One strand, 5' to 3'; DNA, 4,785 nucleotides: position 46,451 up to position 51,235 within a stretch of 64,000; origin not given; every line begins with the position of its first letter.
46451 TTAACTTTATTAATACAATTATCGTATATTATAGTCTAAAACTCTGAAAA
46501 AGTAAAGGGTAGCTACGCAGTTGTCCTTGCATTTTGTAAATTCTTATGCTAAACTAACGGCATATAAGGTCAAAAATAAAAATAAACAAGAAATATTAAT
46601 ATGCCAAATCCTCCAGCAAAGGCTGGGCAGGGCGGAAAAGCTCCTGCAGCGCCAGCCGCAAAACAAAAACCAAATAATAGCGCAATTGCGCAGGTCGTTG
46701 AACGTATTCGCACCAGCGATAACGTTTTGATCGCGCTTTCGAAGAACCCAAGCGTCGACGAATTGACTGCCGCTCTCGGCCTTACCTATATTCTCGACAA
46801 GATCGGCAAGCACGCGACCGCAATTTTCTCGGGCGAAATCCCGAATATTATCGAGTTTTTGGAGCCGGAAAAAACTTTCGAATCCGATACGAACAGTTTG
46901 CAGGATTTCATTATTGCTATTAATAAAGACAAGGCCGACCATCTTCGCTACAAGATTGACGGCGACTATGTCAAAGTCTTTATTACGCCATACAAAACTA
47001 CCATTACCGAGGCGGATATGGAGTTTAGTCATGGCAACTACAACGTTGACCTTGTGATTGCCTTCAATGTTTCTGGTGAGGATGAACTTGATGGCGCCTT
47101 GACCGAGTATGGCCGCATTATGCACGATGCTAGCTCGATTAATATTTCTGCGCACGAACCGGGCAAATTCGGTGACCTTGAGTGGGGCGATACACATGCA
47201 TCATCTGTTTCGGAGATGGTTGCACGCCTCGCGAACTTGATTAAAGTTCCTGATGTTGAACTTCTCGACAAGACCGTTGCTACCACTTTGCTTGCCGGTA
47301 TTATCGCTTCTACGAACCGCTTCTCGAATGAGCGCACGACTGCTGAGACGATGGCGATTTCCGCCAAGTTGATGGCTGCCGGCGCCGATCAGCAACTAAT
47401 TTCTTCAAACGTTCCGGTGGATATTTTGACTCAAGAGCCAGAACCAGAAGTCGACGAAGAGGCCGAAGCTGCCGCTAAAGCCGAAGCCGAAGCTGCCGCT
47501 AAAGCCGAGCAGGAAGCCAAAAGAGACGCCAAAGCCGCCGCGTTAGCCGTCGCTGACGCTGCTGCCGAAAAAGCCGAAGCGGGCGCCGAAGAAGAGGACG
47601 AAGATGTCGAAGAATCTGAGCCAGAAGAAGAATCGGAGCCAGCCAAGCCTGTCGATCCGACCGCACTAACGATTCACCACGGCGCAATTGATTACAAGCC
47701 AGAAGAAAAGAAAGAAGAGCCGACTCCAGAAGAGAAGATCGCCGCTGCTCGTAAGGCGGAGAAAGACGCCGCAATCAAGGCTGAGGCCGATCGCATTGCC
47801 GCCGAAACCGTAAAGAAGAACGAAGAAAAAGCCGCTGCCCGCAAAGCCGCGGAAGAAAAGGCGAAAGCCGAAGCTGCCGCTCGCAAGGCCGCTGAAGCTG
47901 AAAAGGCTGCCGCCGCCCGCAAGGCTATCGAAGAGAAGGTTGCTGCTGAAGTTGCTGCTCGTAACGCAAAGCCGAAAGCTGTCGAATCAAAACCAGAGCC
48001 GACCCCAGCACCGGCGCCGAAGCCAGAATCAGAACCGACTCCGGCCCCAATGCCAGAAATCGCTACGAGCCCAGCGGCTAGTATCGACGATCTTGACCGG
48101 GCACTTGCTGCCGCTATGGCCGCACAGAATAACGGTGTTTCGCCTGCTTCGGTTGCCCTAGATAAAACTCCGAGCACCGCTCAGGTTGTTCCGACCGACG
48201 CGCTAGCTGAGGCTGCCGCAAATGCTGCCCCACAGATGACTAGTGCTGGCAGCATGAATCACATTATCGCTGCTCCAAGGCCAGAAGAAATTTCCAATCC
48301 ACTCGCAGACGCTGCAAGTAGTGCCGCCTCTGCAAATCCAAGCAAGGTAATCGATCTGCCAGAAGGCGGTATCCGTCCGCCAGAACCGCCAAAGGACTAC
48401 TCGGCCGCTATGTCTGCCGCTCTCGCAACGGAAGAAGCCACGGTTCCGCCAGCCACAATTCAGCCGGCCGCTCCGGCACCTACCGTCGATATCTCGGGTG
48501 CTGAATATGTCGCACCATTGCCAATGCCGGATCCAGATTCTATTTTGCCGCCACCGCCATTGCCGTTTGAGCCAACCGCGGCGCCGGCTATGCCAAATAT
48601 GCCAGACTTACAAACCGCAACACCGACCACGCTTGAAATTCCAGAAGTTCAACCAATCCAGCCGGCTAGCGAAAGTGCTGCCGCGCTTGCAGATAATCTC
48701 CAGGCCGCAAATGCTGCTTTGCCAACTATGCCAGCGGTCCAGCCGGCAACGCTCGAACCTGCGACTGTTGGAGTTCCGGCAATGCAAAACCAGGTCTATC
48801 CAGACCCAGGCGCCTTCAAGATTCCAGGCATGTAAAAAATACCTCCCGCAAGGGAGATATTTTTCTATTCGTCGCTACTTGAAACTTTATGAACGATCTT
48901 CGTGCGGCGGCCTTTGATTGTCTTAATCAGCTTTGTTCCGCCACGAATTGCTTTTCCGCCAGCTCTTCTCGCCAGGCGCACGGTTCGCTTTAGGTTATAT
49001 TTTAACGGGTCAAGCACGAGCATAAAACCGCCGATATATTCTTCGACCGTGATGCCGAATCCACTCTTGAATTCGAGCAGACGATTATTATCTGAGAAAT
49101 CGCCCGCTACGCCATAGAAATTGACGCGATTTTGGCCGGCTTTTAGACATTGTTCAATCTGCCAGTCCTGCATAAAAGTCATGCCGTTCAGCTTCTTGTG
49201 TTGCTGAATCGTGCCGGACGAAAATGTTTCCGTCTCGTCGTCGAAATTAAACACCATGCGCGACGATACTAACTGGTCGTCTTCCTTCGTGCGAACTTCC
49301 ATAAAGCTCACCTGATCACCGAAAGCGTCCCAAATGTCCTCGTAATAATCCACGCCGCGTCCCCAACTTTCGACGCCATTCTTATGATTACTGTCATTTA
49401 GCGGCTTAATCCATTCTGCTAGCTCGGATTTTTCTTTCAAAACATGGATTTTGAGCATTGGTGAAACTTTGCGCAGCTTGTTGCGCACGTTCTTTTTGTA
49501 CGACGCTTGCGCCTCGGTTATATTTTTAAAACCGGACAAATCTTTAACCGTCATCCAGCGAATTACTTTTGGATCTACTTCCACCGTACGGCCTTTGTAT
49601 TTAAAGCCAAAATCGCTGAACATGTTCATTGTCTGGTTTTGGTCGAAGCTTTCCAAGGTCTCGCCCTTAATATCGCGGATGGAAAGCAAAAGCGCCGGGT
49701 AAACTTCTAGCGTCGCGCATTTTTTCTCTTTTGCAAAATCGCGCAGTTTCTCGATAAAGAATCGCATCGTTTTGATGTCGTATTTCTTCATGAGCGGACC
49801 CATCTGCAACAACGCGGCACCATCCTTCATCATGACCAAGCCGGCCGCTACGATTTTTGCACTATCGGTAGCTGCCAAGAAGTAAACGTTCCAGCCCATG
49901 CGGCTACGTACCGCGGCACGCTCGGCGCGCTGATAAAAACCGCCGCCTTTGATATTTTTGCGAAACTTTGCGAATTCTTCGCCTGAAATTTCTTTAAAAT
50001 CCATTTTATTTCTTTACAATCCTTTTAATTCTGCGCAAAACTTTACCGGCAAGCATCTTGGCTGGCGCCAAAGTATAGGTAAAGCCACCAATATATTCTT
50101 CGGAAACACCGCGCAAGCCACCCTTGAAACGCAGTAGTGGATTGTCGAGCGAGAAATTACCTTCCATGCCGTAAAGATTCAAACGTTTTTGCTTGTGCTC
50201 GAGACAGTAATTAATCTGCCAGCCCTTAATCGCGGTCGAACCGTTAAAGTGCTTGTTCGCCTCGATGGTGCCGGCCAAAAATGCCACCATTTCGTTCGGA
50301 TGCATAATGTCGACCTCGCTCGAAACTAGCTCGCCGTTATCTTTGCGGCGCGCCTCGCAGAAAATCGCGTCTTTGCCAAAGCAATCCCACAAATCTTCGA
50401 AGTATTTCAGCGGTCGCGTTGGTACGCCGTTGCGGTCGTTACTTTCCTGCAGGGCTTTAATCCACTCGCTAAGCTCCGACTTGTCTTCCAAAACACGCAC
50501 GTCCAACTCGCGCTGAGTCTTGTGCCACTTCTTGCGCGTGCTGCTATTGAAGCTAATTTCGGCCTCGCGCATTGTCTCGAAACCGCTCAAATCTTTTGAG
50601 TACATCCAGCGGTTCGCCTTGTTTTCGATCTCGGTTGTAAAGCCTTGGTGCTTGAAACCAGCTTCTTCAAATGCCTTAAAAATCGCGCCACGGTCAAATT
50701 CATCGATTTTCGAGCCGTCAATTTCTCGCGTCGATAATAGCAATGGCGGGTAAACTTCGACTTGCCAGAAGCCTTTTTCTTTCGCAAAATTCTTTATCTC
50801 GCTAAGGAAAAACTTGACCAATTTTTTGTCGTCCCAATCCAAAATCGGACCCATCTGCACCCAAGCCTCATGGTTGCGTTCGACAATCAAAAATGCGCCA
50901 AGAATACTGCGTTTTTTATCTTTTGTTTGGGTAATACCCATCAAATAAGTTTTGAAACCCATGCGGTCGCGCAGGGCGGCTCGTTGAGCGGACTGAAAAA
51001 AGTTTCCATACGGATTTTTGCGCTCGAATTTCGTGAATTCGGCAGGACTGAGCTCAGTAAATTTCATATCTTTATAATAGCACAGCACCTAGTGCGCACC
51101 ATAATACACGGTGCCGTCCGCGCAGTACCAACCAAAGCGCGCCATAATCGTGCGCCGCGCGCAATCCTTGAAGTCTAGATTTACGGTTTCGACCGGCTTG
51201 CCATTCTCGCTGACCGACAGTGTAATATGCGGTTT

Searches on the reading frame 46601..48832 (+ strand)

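Call 33: search_protein_families(library=pfam, proteins=[window:46601-48832:+], max_evalue=0.001)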
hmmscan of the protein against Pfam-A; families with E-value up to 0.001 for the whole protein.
window:46601-48832:+ (744 aa): 1 family
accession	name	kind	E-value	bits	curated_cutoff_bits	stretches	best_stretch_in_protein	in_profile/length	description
PF12551.13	PHBC_N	-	0.00034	20.8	25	0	496-520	4-28/43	Poly-beta-hydroxybutyrate polymerase N terminal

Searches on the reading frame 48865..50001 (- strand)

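Call 33: search_protein_families(library=pfam, proteins=[window:48865-50001:-], max_evalue=0.001)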
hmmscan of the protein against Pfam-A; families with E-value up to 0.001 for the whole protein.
window:48865-50001:- (378 aa): 1 family
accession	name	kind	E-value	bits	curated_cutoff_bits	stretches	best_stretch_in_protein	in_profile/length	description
PF02388.22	FemAB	-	1.6e-57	195.6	24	2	5-234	1-234/406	FemAB family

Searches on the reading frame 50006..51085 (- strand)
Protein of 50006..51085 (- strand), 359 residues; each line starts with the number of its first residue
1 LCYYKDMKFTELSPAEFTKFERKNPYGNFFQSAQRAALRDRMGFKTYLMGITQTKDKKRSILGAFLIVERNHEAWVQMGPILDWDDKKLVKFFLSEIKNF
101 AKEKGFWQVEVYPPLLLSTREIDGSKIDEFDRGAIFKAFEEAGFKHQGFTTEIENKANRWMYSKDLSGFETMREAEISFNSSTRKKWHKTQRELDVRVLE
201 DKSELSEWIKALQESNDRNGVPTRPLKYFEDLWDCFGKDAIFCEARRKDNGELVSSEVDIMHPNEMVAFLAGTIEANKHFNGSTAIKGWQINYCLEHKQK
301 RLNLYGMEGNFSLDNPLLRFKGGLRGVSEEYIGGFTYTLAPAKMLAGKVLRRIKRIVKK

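Call 33: search_protein_families(library=pfam, proteins=[window:50006-51085:-], max_evalue=0.001)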
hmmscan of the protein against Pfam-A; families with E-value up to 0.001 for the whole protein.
window:50006-51085:- (359 aa): 1 family
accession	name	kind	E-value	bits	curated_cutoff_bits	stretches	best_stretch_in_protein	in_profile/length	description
PF02388.22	FemAB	-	3.3e-59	201.2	24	2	12-244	1-235/406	FemAB family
